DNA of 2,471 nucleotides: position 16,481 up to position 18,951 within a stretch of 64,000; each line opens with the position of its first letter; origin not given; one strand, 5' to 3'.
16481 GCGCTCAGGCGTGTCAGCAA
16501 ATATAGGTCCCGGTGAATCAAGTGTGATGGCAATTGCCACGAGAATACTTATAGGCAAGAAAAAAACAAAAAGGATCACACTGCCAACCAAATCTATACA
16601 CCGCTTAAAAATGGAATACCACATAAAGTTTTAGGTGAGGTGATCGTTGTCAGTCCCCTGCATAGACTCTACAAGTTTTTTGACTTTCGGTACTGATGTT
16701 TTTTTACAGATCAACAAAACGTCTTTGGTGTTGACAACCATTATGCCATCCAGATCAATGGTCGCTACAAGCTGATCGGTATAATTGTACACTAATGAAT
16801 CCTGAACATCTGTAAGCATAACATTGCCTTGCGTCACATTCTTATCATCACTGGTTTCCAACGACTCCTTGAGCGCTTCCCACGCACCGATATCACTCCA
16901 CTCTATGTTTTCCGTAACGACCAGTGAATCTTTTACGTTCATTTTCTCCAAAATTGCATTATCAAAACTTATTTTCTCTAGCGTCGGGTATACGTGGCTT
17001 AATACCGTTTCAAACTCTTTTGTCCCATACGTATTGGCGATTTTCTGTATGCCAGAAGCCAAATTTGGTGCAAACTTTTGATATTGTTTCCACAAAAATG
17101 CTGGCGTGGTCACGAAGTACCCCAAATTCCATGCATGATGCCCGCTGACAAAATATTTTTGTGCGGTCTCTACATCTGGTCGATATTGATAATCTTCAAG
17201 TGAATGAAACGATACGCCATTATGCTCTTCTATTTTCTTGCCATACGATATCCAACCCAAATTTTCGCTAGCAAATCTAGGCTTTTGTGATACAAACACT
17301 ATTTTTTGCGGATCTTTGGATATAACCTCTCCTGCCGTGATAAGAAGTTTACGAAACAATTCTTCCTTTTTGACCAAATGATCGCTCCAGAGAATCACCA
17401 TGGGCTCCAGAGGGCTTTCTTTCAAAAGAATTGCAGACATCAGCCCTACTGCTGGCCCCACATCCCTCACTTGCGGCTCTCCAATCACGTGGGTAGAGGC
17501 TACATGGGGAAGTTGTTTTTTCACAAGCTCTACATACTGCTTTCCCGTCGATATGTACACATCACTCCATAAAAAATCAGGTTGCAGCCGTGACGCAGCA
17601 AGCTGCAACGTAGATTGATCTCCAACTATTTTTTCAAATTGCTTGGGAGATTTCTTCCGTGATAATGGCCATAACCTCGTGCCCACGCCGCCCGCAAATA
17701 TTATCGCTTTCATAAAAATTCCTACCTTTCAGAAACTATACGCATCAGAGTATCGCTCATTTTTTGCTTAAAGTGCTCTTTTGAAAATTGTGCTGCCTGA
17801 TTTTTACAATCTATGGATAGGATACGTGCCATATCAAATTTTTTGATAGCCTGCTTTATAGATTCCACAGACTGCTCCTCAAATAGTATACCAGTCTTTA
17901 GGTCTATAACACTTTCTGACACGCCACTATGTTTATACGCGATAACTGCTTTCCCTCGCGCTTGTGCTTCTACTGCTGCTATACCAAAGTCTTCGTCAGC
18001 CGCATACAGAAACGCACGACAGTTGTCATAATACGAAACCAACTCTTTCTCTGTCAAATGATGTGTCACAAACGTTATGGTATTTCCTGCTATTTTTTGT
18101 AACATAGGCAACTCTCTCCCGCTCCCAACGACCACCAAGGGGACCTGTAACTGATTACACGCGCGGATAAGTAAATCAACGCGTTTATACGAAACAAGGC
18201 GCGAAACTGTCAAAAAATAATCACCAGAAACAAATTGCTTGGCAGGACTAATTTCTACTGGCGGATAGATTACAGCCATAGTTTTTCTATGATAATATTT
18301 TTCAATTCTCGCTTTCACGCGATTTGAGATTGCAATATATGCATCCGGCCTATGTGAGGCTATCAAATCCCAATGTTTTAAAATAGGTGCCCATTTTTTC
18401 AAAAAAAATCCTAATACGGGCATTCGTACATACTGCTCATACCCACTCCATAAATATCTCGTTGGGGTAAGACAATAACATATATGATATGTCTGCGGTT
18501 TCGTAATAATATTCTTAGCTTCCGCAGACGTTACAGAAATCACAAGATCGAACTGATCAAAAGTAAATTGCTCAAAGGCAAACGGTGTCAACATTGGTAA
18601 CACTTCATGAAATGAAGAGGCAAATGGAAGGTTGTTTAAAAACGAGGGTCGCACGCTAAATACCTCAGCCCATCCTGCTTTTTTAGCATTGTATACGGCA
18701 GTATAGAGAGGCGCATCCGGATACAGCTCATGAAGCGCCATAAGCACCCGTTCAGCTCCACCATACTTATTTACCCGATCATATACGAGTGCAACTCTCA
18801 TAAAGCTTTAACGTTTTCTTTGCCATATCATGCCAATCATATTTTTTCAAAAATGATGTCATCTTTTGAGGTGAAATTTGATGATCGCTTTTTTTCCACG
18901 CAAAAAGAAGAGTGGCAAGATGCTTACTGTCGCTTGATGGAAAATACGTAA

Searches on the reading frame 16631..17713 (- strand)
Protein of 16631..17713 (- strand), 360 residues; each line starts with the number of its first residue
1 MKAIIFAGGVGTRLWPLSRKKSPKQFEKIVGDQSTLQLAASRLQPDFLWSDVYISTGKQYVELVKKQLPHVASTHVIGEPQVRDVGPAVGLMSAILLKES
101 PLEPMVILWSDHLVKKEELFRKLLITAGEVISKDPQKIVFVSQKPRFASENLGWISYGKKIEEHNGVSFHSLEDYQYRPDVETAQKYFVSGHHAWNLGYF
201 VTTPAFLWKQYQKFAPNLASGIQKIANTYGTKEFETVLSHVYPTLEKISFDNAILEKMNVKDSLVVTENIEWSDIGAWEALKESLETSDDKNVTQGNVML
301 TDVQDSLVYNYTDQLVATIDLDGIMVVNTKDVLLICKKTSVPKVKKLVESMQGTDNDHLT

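Call 64: search_protein_families(library=pfam, proteins=[window:16631-17713:-], max_evalue=0.0001)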
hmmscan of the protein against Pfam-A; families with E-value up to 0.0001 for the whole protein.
window:16631-17713:- (360 aa): 3 families
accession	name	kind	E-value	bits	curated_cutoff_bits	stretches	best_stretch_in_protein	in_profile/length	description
PF00483.29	NTP_transferase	-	1.8e-21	77.3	21.2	1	2-284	1-238/245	Nucleotidyl transferase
PF22640.1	ManC_GMP_beta-helix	-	8.3e-09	35.7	27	1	296-350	1-54/55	MannoseP isomerase/GMP-like beta-helix domain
PF12804.13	NTP_transf_3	-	4.9e-05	24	27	1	3-127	1-111/160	MobA-like NTP transferase domain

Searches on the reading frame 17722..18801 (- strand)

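Call 64: search_protein_families(library=pfam, proteins=[window:17722-18801:-], max_evalue=0.0001)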
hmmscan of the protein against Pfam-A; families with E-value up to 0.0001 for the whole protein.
window:17722-18801:- (359 aa): 3 families
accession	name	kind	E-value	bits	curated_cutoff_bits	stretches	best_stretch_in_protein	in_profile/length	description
PF00534.26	Glycos_transf_1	-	4.7e-25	88.5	26.4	1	194-327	16-160/172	Glycosyl transferases group 1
PF13692.12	Glyco_trans_1_4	-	4.5e-18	66.3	27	1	195-321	3-138/142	Glycosyl transferases group 1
PF13439.12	Glyco_transf_4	-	2.2e-06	28.3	28.5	0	110-184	108-168/170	Glycosyltransferase Family 4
